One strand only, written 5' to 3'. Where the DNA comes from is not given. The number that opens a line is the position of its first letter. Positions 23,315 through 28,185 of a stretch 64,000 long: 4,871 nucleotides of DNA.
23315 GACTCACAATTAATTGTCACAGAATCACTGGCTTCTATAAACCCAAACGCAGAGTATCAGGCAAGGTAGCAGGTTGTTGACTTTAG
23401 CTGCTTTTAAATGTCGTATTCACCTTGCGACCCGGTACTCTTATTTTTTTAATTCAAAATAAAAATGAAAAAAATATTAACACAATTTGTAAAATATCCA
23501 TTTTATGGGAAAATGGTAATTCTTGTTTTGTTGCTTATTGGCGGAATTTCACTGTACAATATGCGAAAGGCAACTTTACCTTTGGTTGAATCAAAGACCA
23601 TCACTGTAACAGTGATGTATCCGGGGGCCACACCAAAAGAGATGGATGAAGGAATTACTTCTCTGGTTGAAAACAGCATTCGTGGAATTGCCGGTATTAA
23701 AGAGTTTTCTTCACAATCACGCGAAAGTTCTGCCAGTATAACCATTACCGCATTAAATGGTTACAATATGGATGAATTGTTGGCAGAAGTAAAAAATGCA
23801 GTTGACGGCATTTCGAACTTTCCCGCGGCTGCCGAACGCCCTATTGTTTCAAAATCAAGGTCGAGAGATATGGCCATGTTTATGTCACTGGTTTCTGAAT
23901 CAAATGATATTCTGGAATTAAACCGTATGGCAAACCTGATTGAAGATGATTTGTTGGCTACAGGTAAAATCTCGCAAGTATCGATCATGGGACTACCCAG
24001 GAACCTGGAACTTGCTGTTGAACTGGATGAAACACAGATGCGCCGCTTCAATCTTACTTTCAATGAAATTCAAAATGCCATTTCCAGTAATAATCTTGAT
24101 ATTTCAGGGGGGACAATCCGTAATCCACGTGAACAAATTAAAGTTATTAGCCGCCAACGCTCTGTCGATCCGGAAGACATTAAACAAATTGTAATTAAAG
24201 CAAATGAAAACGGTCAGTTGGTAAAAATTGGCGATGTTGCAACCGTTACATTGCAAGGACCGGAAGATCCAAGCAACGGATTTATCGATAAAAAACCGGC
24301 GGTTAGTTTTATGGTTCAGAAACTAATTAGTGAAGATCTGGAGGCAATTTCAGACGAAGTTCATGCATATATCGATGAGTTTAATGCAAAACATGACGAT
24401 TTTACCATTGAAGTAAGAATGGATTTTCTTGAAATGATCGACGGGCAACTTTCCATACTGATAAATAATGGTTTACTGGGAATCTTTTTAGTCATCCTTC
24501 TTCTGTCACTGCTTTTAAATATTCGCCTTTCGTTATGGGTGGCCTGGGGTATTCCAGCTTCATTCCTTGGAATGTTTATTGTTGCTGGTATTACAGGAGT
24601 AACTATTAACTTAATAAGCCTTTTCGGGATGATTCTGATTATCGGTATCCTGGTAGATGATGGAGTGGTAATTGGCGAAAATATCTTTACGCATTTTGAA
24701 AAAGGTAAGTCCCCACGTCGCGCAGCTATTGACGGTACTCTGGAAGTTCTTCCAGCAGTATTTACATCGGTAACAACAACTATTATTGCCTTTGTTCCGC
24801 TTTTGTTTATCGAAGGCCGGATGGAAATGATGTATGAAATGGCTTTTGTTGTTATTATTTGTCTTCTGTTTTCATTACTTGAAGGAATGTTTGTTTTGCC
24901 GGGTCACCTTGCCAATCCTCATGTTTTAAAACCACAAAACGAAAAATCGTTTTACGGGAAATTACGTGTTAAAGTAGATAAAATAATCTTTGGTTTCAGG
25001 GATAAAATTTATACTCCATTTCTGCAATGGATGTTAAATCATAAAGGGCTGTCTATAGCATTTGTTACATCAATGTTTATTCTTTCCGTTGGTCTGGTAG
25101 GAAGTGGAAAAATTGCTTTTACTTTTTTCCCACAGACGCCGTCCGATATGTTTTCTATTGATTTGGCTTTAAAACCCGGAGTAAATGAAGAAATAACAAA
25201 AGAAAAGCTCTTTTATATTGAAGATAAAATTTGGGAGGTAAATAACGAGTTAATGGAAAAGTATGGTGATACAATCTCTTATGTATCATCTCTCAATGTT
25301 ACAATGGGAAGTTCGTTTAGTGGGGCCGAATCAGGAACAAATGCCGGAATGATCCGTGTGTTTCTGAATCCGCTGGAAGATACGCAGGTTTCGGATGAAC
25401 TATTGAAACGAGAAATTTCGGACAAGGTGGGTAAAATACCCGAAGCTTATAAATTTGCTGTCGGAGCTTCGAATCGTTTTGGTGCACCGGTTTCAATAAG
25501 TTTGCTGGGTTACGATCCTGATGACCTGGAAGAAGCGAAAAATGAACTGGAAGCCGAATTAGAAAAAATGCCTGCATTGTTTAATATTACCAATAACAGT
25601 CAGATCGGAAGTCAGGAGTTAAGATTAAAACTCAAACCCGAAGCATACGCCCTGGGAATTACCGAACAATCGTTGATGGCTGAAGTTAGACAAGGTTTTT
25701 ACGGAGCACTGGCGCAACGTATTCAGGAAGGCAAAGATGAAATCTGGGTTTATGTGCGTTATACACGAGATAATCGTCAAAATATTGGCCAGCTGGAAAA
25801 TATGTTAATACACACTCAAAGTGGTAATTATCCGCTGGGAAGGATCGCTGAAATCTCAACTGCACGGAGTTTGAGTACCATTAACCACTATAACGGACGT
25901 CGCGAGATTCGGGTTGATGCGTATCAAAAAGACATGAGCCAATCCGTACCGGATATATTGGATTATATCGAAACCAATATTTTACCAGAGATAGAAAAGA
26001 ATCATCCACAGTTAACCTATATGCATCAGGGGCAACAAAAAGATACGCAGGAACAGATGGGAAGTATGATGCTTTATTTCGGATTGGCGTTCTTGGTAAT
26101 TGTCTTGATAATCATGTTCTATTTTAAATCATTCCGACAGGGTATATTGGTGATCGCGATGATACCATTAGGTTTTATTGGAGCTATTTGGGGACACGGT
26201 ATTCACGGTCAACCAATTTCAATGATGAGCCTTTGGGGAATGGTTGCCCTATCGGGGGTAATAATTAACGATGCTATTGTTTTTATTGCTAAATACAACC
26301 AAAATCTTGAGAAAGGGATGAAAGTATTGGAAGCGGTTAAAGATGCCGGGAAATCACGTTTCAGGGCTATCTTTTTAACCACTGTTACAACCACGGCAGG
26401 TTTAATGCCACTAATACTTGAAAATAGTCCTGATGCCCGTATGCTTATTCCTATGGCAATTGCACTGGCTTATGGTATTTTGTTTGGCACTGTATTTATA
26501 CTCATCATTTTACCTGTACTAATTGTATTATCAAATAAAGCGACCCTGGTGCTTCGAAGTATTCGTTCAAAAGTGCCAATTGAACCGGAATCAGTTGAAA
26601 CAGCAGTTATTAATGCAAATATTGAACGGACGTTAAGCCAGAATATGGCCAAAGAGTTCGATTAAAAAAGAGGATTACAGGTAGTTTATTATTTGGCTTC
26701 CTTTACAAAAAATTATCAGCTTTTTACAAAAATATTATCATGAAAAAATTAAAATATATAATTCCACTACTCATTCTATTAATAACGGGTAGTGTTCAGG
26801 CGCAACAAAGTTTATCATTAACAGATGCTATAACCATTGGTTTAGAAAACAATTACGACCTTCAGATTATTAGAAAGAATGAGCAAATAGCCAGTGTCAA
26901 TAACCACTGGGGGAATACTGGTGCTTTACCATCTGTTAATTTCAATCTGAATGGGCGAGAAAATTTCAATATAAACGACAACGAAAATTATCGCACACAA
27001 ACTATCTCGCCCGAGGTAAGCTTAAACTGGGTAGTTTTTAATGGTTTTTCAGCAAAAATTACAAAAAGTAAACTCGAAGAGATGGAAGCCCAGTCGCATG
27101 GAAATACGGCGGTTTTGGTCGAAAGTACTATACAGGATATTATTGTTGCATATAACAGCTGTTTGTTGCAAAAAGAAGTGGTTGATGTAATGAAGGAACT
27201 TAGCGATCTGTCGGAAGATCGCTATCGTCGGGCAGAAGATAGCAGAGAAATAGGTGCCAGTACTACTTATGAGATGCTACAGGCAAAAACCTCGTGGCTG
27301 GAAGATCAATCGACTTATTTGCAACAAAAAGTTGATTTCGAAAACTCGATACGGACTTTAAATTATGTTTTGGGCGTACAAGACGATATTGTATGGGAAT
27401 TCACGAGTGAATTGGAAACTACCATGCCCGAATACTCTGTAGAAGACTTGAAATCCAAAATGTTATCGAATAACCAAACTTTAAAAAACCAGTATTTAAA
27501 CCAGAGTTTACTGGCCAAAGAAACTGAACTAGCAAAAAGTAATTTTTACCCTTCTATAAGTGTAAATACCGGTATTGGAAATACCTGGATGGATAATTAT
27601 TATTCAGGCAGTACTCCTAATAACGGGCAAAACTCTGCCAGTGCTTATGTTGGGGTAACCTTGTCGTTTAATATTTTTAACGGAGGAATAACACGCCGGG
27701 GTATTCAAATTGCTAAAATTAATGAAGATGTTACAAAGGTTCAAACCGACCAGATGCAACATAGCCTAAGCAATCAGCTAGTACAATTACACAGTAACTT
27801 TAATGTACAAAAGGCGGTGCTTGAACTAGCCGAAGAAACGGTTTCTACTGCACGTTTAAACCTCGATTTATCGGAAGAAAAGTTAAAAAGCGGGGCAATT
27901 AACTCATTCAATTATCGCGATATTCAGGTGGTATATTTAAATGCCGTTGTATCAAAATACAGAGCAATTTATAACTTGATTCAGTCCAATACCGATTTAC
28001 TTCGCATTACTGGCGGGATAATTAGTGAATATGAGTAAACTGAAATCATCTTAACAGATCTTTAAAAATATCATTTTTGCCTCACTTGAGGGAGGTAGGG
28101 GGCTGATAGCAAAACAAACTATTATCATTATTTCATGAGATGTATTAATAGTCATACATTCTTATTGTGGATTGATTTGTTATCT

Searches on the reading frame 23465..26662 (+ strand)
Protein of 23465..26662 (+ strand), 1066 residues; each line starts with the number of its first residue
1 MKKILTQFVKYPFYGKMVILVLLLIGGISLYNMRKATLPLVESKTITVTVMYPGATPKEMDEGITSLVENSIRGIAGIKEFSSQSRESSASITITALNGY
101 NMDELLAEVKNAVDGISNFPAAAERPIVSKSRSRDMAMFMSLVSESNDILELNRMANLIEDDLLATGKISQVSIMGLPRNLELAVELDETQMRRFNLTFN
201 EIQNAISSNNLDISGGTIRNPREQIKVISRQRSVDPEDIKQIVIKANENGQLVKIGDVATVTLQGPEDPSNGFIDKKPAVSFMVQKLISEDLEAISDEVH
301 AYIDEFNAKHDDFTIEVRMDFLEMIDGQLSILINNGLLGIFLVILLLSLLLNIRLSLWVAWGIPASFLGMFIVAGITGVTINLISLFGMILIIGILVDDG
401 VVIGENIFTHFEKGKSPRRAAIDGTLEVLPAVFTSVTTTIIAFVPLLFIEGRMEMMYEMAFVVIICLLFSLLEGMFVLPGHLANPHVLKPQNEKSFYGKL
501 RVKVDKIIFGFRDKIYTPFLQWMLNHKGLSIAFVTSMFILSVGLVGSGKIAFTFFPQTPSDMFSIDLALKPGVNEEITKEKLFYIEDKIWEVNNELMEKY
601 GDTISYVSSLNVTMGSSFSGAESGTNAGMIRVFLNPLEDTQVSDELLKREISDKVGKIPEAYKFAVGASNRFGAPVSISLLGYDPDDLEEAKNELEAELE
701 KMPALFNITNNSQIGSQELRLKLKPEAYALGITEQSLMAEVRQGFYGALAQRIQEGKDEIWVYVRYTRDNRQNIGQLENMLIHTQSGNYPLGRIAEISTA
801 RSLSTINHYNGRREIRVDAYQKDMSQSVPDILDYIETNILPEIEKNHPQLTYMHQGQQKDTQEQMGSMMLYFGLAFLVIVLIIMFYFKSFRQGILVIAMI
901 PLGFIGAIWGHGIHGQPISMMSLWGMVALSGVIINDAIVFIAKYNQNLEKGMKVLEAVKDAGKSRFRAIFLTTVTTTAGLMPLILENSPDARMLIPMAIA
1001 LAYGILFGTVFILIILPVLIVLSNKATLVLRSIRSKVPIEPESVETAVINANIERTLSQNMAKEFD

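Call 10: search_protein_families(library=pfam, proteins=[window:23465-26662:+], max_evalue=0.00001)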
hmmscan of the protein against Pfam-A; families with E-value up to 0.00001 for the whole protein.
window:23465-26662:+ (1066 aa): 3 families
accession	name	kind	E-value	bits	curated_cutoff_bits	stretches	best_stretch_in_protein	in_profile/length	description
PF00873.25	ACR_tran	-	4.6e-160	534.9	28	1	7-1022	4-1019/1021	AcrB/AcrD/AcrF family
PF03176.21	MMPL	-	4.3e-09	36.2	20.5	1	859-1027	135-306/333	MMPL family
PF02355.23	SecD_SecF_C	-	4.8e-08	33.1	20.5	0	323-477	19-178/189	Protein export membrane protein SecD/SecF, C-terminal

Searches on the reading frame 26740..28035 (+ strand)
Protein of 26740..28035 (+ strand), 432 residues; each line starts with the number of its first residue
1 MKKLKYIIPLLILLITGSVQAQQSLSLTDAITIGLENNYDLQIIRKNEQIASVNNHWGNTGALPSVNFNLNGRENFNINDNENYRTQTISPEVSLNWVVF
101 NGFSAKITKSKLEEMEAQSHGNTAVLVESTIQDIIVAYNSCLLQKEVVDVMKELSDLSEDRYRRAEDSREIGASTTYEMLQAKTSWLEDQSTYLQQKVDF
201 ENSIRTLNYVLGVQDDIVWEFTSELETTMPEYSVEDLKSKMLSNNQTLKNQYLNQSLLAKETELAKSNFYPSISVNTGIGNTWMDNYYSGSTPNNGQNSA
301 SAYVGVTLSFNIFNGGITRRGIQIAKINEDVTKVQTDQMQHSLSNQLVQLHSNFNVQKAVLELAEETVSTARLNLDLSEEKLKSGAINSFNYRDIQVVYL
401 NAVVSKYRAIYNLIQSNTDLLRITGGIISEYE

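Call 10: search_protein_families(library=pfam, proteins=[window:26740-28035:+], max_evalue=0.00001)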
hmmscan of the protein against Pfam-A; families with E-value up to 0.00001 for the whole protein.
window:26740-28035:+ (432 aa): 1 family
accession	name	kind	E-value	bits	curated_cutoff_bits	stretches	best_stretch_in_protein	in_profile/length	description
PF02321.23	OEP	-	5.5e-52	176.7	22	2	235-425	2-187/187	Outer membrane efflux protein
